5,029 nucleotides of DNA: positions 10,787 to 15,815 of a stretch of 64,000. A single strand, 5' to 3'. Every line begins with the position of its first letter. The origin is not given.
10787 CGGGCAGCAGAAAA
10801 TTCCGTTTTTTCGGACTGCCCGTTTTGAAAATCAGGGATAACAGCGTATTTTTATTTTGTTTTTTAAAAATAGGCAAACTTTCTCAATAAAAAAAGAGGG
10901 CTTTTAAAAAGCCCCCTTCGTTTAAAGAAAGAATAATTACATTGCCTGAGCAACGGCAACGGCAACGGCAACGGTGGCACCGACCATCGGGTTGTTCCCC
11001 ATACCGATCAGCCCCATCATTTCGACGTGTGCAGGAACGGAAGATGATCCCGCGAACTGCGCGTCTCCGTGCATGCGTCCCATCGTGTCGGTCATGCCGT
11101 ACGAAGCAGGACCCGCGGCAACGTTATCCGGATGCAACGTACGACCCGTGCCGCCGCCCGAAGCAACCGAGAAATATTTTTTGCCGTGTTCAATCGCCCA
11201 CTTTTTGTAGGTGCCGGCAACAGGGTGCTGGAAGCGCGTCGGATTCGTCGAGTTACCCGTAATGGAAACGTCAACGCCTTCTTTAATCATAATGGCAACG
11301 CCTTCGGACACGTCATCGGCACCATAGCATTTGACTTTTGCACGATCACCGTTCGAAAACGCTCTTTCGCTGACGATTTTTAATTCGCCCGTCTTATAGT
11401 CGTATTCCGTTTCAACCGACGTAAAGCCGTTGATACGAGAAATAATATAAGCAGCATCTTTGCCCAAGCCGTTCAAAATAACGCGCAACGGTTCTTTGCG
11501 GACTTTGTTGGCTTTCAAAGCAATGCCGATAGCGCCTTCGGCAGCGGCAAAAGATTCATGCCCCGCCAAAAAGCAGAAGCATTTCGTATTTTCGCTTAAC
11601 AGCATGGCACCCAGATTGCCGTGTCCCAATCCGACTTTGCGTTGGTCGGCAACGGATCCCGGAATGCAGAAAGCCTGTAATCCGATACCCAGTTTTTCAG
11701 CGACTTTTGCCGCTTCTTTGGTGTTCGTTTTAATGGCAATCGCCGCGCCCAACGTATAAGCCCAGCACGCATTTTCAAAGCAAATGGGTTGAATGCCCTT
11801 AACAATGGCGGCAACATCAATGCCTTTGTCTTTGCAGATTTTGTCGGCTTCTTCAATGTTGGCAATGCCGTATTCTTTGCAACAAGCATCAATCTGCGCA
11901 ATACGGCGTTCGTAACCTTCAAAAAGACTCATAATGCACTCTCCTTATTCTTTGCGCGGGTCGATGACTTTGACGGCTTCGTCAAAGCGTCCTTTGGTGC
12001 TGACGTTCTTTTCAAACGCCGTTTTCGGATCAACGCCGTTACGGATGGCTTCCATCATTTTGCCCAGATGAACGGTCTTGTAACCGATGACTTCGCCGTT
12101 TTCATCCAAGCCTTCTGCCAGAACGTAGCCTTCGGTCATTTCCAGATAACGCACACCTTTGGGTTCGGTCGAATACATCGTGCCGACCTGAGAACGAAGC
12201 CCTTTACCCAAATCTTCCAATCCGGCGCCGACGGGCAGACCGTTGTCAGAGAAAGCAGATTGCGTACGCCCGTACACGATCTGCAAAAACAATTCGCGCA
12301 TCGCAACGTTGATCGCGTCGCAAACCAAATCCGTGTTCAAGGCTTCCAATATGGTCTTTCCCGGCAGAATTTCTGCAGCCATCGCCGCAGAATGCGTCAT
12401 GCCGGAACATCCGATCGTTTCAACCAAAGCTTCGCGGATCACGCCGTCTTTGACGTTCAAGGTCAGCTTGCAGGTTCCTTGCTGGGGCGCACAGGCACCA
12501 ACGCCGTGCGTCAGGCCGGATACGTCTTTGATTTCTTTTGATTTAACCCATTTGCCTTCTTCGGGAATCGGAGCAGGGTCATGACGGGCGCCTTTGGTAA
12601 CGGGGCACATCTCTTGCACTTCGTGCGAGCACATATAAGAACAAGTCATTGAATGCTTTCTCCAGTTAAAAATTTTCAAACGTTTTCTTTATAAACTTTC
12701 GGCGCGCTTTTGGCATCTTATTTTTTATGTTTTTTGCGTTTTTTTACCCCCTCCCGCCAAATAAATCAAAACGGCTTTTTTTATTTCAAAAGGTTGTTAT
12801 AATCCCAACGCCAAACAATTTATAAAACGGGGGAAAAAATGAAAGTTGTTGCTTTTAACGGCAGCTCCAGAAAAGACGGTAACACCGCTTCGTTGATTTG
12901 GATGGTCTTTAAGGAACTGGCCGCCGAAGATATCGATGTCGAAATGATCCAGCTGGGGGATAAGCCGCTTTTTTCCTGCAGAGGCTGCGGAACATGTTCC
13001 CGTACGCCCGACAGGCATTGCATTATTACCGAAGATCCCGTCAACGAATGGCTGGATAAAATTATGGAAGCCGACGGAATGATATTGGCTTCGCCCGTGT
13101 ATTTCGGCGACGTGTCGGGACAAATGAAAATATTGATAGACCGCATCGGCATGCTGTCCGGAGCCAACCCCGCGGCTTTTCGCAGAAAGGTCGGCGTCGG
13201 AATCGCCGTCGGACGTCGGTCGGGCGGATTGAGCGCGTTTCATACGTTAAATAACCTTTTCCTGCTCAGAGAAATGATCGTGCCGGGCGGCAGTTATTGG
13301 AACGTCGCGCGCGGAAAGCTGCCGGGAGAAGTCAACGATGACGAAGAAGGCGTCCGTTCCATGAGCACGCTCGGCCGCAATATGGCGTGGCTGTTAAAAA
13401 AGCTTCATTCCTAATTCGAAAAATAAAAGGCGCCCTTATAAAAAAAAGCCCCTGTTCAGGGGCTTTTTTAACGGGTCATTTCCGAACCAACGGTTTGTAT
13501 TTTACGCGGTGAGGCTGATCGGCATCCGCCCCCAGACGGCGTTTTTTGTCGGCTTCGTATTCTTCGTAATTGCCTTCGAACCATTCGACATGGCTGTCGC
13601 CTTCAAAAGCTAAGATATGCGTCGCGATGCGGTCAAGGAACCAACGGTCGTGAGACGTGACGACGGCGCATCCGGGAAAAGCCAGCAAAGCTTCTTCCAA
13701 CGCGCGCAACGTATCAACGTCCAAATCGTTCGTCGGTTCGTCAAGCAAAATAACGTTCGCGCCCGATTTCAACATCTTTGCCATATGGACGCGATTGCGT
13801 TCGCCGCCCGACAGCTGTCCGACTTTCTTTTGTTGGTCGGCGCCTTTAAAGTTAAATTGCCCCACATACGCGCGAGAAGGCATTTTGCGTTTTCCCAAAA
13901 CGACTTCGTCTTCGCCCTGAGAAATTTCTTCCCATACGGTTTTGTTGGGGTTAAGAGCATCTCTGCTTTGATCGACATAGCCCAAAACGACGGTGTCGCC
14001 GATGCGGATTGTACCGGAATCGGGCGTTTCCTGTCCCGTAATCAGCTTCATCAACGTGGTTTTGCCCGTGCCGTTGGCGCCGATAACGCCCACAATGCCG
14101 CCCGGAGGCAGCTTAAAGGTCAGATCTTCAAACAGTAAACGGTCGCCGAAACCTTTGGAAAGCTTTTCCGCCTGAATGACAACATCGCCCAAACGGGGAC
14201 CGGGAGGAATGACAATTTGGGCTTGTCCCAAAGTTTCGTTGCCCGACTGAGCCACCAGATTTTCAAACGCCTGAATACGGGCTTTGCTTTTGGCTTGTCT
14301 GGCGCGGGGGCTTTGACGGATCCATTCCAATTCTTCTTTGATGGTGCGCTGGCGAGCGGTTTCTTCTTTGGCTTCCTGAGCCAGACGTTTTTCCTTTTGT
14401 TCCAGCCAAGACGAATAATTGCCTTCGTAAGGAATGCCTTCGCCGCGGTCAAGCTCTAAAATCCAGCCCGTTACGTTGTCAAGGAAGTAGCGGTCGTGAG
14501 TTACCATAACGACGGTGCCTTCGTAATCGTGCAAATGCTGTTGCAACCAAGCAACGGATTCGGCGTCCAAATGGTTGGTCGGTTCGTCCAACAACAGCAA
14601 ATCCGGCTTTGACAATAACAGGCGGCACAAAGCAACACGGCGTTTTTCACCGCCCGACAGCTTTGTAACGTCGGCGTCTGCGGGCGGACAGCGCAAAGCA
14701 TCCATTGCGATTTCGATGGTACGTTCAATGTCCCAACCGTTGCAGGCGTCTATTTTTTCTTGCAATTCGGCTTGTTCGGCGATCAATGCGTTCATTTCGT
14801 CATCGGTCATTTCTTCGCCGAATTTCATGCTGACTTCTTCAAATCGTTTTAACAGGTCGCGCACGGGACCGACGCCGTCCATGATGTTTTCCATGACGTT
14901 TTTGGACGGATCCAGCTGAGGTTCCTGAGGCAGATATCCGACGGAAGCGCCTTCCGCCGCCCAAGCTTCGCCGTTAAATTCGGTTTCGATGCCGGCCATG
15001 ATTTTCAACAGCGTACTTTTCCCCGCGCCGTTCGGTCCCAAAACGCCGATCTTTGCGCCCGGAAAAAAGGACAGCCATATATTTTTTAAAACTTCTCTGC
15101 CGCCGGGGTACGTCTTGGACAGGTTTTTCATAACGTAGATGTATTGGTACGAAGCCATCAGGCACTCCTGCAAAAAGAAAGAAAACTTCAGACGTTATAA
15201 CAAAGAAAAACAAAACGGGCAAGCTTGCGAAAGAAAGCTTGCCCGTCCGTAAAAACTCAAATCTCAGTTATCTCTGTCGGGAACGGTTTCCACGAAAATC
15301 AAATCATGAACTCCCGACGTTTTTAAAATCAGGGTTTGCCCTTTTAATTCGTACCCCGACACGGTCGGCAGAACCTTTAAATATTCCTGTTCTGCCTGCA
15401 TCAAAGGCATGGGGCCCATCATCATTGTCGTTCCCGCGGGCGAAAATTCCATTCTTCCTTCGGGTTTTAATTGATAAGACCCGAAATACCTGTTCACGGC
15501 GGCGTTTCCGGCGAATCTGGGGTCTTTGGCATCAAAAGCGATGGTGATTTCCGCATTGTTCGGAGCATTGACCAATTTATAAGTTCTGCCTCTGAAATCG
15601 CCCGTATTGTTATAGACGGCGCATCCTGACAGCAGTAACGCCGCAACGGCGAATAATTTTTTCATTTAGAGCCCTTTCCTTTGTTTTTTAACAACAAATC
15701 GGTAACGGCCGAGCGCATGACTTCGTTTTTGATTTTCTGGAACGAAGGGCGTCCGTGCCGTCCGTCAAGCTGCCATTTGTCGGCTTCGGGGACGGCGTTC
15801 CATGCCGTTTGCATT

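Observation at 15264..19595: Translationally coupled operon of three diverged RNI-type LRR paralogs plus a META-domain lipoprotein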

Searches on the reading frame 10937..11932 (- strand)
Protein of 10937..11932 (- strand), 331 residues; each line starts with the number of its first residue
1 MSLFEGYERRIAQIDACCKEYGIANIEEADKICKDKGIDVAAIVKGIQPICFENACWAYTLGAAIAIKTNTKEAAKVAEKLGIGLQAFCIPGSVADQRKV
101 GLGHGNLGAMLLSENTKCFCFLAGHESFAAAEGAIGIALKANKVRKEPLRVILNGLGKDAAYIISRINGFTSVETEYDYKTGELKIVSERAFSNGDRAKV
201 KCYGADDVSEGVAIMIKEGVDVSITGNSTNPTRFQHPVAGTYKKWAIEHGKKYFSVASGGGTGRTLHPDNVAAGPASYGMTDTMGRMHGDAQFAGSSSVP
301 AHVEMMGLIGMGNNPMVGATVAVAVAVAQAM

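Call 60: search_protein_families(library=pfam, proteins=[window:10937-11932:-], max_evalue=0.00001)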
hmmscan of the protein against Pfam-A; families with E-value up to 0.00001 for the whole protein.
window:10937-11932:- (331 aa): 1 family
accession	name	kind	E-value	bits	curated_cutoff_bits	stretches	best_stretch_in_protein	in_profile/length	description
PF14057.11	GGGtGRT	-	1.4e-194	645.8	27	1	4-330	1-327/327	GGGtGRT protein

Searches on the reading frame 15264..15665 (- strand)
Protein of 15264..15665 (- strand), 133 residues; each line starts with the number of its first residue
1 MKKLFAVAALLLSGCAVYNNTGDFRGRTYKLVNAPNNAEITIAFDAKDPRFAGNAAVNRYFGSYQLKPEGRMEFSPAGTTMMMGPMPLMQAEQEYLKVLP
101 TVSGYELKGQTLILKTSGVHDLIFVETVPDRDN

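Call 3: search_protein_families(library=pfam, proteins=[window:15264-15665:-], max_evalue=1)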
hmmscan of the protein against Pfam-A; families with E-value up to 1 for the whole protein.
window:15264-15665:- (133 aa): 2 families
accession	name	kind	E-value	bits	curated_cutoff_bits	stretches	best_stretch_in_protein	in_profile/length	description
PF03724.22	META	-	5.7e-20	71.8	24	1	33-121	18-104/109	META domain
PF08139.17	LPAM_1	-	0.98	10.4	20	0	4-16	6-18/18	Prokaryotic membrane lipoprotein lipid attachment site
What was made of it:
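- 15264..15665 (-): META-domain lipoprotein, 133 aa. The signal peptide and lipobox LLSG|C are aa 1-15 (nt 15621-15665). PF03724 at E 5.7e-20 (call 3).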

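Call 4: search_protein_families(library=ncbifam, proteins=[window:15264-15665:-], max_evalue=1)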
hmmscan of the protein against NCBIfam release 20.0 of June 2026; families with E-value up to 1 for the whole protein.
window:15264-15665:- (133 aa): 2 families
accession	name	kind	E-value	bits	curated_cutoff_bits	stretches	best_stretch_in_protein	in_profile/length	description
NF008637.1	PRK11627.1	equivalog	0.13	11.8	242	1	5-59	6-63/192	hypothetical protein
NF002687.0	PRK02463.1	equivalog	0.18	10.6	425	1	6-42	15-51/307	membrane protein insertase YidC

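Call 49: search_protein_families(library=padloc, proteins=[window:15264-15665:-], max_evalue=0.01)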
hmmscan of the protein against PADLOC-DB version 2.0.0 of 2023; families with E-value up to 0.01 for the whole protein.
window:15264-15665:- (133 aa): 0 families

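Call 99: search_protein_families(library=phrogs, proteins=[window:15264-15665:-], max_evalue=0.01)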
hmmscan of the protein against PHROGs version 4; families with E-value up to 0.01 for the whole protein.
window:15264-15665:- (133 aa): 1 family
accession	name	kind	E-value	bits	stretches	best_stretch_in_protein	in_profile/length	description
phrog_1119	-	moron, auxiliary metabolic gene and host takeover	0.0045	18.4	1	1-18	1-20/78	Cor superinfection exclusion protein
